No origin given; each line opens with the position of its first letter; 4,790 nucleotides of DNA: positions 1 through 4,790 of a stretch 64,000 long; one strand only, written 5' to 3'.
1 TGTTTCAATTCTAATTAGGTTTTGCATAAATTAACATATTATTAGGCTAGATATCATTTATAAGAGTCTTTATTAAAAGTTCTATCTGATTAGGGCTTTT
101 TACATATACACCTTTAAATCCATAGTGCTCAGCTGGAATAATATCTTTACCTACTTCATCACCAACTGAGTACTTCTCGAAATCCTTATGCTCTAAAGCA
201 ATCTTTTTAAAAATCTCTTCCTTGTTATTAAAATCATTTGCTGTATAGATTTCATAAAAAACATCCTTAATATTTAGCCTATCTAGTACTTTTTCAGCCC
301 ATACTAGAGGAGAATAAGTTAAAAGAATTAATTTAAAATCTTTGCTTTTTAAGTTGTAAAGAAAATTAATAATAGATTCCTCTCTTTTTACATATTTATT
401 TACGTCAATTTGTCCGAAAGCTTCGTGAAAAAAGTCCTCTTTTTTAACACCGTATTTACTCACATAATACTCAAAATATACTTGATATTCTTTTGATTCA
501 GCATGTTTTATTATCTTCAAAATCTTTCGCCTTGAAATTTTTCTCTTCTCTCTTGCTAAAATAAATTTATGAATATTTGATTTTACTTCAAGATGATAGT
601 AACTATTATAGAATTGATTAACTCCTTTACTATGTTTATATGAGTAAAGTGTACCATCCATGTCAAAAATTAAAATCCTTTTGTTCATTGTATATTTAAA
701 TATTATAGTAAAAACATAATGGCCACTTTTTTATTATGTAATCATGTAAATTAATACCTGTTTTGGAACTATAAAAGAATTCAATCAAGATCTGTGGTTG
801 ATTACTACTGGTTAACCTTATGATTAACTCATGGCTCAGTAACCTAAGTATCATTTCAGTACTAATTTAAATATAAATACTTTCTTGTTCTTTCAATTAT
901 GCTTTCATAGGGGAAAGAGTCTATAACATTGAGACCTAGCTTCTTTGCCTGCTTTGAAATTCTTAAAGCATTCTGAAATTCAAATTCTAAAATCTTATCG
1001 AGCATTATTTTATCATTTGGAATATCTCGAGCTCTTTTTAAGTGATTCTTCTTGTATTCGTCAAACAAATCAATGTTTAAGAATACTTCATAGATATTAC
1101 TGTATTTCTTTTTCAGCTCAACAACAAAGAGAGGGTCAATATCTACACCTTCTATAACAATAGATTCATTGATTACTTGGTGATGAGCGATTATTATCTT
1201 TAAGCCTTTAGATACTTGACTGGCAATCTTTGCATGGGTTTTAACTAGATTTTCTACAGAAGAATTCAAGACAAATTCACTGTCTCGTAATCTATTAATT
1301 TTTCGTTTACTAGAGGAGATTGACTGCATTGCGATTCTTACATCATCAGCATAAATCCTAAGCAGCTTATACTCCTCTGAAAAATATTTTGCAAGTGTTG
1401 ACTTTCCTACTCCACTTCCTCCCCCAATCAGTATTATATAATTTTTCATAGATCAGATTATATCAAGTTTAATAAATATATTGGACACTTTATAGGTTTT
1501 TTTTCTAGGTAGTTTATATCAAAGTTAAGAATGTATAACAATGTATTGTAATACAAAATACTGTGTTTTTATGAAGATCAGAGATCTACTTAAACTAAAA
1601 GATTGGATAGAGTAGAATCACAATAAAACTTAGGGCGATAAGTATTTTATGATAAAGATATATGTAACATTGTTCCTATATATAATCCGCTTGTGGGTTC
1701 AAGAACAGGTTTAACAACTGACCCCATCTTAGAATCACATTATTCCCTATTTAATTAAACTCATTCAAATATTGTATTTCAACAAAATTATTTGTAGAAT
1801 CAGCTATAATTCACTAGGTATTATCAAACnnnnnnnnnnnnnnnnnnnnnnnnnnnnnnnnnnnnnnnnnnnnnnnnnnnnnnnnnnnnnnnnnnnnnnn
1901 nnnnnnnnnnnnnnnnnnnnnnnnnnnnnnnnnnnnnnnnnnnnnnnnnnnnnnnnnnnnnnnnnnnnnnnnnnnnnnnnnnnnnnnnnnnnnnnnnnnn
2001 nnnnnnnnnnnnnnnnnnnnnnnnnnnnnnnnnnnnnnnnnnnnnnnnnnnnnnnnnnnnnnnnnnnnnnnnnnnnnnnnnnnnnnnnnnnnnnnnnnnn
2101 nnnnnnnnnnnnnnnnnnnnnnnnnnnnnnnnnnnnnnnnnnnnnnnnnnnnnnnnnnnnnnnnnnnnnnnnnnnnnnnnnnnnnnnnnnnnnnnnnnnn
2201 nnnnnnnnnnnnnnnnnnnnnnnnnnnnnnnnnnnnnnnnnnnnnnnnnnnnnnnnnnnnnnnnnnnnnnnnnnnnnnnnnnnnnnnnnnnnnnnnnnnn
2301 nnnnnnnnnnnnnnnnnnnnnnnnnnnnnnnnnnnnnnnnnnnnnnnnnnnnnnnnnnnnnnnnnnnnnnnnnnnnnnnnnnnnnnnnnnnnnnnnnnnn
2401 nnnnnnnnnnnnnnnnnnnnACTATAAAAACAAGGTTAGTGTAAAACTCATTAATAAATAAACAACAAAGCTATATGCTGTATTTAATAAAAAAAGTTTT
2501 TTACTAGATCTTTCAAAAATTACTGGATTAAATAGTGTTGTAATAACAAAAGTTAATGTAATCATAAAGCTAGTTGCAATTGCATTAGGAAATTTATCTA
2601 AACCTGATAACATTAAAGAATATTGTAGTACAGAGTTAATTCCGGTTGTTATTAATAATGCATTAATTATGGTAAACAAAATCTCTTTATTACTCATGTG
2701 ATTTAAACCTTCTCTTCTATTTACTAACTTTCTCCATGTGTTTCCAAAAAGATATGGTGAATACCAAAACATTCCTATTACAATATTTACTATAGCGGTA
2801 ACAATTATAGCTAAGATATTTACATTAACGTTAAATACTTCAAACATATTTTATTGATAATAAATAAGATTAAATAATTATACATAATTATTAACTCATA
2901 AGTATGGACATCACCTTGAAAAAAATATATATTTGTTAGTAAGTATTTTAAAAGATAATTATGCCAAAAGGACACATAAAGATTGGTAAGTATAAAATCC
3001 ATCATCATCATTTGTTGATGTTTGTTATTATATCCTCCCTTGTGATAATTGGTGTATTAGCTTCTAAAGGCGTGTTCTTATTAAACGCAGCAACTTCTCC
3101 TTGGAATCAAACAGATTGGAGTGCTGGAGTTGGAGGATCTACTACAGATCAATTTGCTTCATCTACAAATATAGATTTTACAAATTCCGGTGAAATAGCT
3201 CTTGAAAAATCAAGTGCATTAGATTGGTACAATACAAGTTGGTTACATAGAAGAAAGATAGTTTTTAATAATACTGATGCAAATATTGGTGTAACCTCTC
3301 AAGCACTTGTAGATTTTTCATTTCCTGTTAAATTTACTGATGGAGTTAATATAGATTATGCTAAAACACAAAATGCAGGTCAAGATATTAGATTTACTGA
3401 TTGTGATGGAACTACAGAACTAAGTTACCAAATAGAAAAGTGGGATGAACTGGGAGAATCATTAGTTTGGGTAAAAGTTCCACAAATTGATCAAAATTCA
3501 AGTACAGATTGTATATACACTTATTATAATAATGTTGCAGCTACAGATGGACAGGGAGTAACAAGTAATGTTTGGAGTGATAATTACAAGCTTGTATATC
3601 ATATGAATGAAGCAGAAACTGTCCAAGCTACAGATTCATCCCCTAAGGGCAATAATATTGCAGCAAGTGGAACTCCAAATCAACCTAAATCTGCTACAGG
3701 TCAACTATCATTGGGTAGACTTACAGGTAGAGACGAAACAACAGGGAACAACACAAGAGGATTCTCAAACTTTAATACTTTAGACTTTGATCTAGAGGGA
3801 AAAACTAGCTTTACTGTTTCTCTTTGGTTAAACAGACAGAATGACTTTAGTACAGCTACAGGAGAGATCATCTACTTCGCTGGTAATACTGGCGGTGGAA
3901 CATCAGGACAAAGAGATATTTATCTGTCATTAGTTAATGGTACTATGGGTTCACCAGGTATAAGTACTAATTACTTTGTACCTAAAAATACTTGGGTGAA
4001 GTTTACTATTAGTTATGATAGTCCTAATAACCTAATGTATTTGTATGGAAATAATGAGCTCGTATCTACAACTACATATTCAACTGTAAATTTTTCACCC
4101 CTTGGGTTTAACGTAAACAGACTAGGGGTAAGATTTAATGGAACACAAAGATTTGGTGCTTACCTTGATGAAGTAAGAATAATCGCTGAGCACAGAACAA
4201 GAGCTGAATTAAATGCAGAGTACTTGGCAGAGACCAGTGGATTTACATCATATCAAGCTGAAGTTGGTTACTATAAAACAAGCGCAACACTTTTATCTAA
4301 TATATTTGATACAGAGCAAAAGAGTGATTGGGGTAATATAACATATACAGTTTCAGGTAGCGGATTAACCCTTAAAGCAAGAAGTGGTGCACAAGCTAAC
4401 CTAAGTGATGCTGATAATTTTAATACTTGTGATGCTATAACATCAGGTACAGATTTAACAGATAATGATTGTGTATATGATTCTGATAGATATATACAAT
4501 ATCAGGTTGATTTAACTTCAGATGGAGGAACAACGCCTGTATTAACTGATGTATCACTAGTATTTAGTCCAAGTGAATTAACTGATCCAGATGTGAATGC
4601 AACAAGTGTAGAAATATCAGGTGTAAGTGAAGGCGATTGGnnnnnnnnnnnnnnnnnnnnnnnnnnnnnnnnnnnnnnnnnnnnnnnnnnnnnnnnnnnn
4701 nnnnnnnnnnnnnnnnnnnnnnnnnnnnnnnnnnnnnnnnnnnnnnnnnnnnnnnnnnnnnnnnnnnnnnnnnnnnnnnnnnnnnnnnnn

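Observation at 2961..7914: Two-gene surface operon: 1411-aa DUF2341-LamG-FN3-array protein plus CarboxypepD_reg membrane protein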

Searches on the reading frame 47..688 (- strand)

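Call 41: search_protein_families(library=pfam, proteins=[window:47-688:-], max_evalue=0.01)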
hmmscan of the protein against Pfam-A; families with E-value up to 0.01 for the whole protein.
window:47-688:- (213 aa): 5 families
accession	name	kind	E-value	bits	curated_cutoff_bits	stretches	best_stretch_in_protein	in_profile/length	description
PF00702.32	Hydrolase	-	1.4e-11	45.6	26.4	1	4-164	2-164/191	haloacid dehalogenase-like hydrolase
PF13419.12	HAD_2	-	1.5e-09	38.7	23.8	1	6-194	1-176/178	Haloacid dehalogenase-like hydrolase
PF12710.13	HAD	-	7.3e-05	23.7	27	1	7-146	2-130/189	haloacid dehalogenase-like hydrolase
PF03031.24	NIF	-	0.0004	20.5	21.8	0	96-168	33-106/160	NLI interacting factor-like phosphatase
PF08282.18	Hydrolase_3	-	0.00084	19.6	20.9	0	6-48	1-40/255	haloacid dehalogenase-like hydrolase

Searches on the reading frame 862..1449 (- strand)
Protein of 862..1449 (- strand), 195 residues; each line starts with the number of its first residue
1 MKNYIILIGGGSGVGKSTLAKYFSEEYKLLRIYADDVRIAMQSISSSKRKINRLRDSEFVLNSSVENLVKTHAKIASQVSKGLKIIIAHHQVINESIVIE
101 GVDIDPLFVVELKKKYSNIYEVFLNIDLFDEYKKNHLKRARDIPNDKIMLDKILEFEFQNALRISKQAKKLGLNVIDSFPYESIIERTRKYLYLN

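Call 41: search_protein_families(library=pfam, proteins=[window:862-1449:-], max_evalue=0.01)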
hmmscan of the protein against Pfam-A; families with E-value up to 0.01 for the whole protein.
window:862-1449:- (195 aa): 7 families
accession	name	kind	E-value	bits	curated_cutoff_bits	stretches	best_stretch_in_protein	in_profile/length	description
PF00005.33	ABC_tran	-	1.2e-05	26.4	25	1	5-92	13-101/137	ABC transporter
PF13238.12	AAA_18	-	1.4e-05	25.9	29.4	1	6-91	1-81/128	AAA domain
PF06414.18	Zeta_toxin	-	0.00017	21.5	22.3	1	5-57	18-73/199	Zeta toxin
PF13671.12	AAA_33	-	0.00033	21.4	27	1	6-65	2-59/143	AAA domain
PF13207.12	AAA_17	-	0.00078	20.2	27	1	10-99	2-89/136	AAA domain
PF01121.26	CoaE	-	0.0013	18.9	27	1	4-56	1-50/180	Dephospho-CoA kinase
PF20720.3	nSTAND3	-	0.0027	17.9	27.2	1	2-51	16-68/155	Novel STAND NTPase 3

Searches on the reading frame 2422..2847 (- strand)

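Call 41: search_protein_families(library=pfam, proteins=[window:2422-2847:-], max_evalue=0.01)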
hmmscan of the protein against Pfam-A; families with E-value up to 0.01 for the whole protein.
window:2422-2847:- (141 aa): 1 family
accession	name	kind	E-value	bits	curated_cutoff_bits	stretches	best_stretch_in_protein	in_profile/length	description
PF08570.15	DUF1761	-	2.9e-21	76.4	31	1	12-138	1-123/123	Protein of unknown function (DUF1761)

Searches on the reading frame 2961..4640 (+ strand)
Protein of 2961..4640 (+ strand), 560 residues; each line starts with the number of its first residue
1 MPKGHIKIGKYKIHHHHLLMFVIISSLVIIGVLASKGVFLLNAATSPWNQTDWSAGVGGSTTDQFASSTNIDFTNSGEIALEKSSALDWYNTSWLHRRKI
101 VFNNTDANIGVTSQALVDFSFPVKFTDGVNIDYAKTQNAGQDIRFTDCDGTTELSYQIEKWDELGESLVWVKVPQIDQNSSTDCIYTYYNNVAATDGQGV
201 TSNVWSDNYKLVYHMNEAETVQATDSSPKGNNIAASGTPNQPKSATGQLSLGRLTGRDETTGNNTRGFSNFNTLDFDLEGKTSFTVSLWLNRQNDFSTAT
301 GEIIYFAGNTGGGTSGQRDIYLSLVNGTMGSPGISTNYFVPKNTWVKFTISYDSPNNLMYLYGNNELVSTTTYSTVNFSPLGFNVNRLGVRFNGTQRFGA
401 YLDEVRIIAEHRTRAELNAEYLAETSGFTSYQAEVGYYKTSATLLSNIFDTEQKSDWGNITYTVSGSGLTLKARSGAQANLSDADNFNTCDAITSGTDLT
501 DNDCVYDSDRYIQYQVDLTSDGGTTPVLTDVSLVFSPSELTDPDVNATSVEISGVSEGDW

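Call 52: predict_structure(alignment_id=A2)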
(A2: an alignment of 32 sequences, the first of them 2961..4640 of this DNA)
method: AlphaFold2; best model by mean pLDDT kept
length: 560 residues; sequences in the alignment: 32
mean_pLDDT: 77.2   pTM: 0.74
mean pLDDT of the five models: 77.2, 75.3, 75.0, 74.3, 70.7
residues with pLDDT >= 90: 216; 70-90: 153; 50-70: 123; < 50: 68
segments of 3 or more residues with pLDDT < 50: 1-8, 11-13, 37-43, 240-244, 256-265, 267-270, 310-318, 324-330, 542-546
pLDDT, mean of each block of 10 residues (from residue 1): 44 65 85 59 66 62 71 80 76 92 95 94 94 92 92 91 91 96 96 75 84 70 80 62 56 51 46 55 86 65 63 43 48 68 88 90 91 70 62 60 87 94 90 94 91 87 93 94 95 92 90 94 90 80 49 52
secondary structure, 60 per line:
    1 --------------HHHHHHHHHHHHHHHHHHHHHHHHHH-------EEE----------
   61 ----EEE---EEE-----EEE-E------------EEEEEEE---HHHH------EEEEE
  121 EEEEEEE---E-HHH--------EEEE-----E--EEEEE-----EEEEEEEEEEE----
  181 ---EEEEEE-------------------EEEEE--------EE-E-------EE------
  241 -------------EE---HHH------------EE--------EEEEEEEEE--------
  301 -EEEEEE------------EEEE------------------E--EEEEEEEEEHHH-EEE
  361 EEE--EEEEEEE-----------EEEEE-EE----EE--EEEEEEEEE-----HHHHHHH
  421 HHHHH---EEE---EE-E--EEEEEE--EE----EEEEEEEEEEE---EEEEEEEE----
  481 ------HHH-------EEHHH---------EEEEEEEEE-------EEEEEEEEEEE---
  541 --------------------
elements in order: H15-40 E48-50 E65-67 E71-73 E79-81 E96-102 H106-109 E116-127 E144-147 E156-160 E166-176 E184-189 E209-213 E284-292 E302-307 E320-323 E345-353 E358-363 E366-372 E384-388 E400-408 H414-425 E429-431 E441-446 E455-465 E469-476 E511-519 E527-537
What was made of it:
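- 2997..3098 (+): N-terminal hydrophobic helix (residues 13-46), followed by a conserved (V/I/L)-x-A|ATSPW motif: an uncleaved anchor or a cleavable Sec signal peptide. AF2 helix at residues 15-40 (call 52).
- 4257..4580 (+): Extra beta-sandwich domain (residues 433-540) with a conserved Cys490/Cys504 pair. AF2 pLDDT above 90 (call 52).
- Checked: AlphaFold2 predicts it as a helix, residues 15-40 (call 52). An additional non-FN3 sandwich lies at 433-540 (call 52).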

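Call 55: fold_search(model_id=the predicted structure, library=pdb)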
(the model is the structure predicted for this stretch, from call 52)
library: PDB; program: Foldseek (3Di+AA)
matches with E <= 10: 1287; with E <= 0.001: 183
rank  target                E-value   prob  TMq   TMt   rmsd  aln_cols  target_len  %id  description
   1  7ce2_A                1.6e-06  1.00  0.27  0.32  20.3       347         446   16  The Crystal structure of TeNT Hc complexed with neutralizing antibody (released 2021-04-07)
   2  1ms9_A                1.7e-06  1.00  0.26  0.24  16.2       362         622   11  Triclinic form of Trypanosoma cruzi trans-sialidase, in complex with lactose (released 2003-03-25)
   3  3pjq_A                1.9e-06  1.00  0.26  0.24  16.7       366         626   11  Trypanosoma cruzi trans-sialidase-like inactive isoform (including the natural mutation Tyr342His) in complex with lac (released 2011-06-08)
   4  3hmy_A                2.6e-06  1.00  0.25  0.31  19.6       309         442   15  Crystal structure of HCR/T complexed with GT2 (released 2009-07-14)
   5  1diw                  2.6e-06  1.00  0.25  0.30  20.7       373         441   15  THE HC FRAGMENT OF TETANUS TOXIN COMPLEXED WITH GALACTOSE (released 2000-03-24)
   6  3opz_A                2.8e-06  1.00  0.26  0.24  17.0       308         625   11  Crystal structure of trans-sialidase in complex with the Fab fragment of a neutralizing monoclonal IgG antibody (released 2011-11-09)
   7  3n7l                  2.8e-06  1.00  0.24  0.31  21.3       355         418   12  Crystal structure of botulinum neurotoxin serotype D/C VPI 5993 binding domain (released 2010-09-08)
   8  1a8d                  3.5e-06  1.00  0.28  0.34  19.9       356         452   16  TETANUS TOXIN C FRAGMENT (released 1998-10-14)
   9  1mr5                  3.7e-06  1.00  0.26  0.24  17.1       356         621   11  Orthorhombic form of Trypanosoma cruzi trans-sialidase (released 2003-03-18)
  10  1s0i_A                3.9e-06  1.00  0.27  0.24  17.2       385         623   10  Trypanosoma cruzi trans-sialidase in complex with sialyl-lactose (Michaelis complex) (released 2004-05-18)
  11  5n0c_A                4.1e-06  1.00  0.25  0.12  19.8       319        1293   15  Crystal structure of the tetanus neurotoxin in complex with GM1a (released 2017-06-21)
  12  3n7m                  4.3e-06  1.00  0.24  0.31  19.7       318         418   14  Crystal structure of W1252A mutant of HCR D/C VPI 5995 (released 2010-09-08)
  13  9qco_A                4.5e-06  1.00  0.23  0.13  10.6       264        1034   14  NTNH-HA70 complex from Clostridium botulinum Serotype B1 (released 2025-09-10)
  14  5moy_A                4.8e-06  1.00  0.24  0.31  18.0       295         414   12  Crystal structure of the BoNT/A2 receptor-binding domain in complex with the luminal domain of its neuronal receptor S (released 2017-03-15)
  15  1fv2_A                4.8e-06  1.00  0.25  0.31  19.4       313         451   15  The Hc fragment of tetanus toxin complexed with an analogue of its ganglioside receptor GT1B (released 2001-09-05)
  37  7oa8                  1.6e-05  1.00  0.23  0.32  14.1       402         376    9  PilC minor pilin of Streptococcus sanguinis SK36 type IV pili (released 2022-05-04)
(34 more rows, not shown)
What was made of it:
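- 3576..4256 (+): Laminin_G_3 / concanavalin-A-like lectin domain (residues 206-432); the most variable part. Foldseek hits to the neurotoxin Hc-N domain, the trans-sialidase lectin domain, pentraxin and pilin PilC 7oa8 (call 55).
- Closest known: Modular lectin-carrying pilin PilC of Streptococcus sanguinis. Same: Structural similarity of the LamG module (Foldseek E about 1e-5 to 1e-6, call 55).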
